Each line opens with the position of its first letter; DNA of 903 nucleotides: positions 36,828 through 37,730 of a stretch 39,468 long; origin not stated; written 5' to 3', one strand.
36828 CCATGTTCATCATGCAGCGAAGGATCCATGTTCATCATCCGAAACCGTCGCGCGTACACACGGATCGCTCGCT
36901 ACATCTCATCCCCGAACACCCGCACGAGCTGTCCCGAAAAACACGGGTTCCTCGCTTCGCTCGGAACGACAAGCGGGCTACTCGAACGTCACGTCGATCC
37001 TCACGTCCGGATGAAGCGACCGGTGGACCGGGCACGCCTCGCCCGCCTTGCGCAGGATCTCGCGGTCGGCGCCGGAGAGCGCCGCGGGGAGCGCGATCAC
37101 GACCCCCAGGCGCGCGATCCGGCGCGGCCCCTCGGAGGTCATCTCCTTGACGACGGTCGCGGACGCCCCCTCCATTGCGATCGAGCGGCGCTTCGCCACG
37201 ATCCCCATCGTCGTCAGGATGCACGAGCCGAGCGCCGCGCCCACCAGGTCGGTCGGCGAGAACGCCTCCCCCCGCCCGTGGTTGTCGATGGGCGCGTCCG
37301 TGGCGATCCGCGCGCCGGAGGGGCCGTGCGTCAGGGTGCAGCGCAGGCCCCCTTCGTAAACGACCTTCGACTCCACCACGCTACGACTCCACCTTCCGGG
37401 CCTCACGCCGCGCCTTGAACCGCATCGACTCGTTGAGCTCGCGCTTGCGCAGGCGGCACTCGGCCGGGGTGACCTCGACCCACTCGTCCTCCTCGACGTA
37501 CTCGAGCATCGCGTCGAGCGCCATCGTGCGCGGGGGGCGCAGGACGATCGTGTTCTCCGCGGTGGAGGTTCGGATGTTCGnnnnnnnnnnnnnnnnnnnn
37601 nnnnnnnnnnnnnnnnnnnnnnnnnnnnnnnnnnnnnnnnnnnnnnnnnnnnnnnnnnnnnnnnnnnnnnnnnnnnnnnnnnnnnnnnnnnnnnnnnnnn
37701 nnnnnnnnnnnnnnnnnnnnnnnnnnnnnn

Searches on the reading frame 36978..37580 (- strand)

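Call 58: search_protein_families(library=pfam, max_evalue=0.01, proteins=[window:36978-37580:-])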
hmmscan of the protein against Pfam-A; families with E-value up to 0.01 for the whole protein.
window:36978-37580:- (200 aa): 1 family
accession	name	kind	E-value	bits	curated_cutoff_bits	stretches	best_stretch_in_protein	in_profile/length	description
PF02566.24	OsmC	-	2.3e-14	54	27.5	1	102-197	1-99/100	OsmC-like protein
